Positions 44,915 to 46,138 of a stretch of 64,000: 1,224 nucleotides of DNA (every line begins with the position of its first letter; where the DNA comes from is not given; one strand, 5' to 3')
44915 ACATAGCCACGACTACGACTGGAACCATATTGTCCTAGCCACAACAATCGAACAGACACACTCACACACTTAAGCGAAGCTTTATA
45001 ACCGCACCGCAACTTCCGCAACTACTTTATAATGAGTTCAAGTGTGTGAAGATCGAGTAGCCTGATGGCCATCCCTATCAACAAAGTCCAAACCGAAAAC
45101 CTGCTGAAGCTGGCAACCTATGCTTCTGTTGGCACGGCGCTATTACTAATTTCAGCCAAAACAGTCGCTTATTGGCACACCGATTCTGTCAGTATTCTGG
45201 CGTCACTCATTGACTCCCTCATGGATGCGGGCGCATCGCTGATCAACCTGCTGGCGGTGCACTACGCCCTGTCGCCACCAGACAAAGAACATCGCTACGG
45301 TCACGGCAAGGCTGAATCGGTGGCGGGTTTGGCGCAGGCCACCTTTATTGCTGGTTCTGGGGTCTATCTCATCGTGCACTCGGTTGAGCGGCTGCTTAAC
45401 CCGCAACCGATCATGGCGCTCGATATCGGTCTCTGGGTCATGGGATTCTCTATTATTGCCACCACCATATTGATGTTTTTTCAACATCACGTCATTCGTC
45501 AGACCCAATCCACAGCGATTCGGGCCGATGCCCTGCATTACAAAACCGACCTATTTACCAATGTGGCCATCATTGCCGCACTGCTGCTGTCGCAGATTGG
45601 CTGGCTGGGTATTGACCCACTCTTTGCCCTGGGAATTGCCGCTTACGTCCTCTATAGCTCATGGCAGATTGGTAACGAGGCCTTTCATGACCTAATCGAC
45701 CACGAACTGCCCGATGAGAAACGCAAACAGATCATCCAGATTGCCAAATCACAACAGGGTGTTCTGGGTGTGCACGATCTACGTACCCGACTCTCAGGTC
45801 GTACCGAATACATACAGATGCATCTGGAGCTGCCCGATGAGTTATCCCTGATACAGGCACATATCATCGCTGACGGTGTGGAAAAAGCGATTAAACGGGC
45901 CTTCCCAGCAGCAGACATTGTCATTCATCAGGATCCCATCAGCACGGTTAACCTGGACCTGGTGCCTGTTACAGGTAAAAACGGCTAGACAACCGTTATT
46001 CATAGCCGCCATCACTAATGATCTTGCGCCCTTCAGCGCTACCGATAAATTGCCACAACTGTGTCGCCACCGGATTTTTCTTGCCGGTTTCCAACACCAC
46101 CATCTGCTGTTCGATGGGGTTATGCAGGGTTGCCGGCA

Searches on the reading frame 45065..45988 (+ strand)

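Call 57: search_protein_families(library=pfam, proteins=[window:45065-45988:+], max_evalue=0.0001)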
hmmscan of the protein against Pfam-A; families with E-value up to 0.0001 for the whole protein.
window:45065-45988:+ (307 aa): 2 families
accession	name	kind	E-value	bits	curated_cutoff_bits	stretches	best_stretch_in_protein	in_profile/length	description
PF01545.26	Cation_efflux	-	2.4e-43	148.6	26.6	1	20-211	3-198/198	Cation efflux family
PF16916.11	ZT_dimer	-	4.1e-25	88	26.7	1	215-291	1-77/78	Dimerisation domain of Zinc Transporter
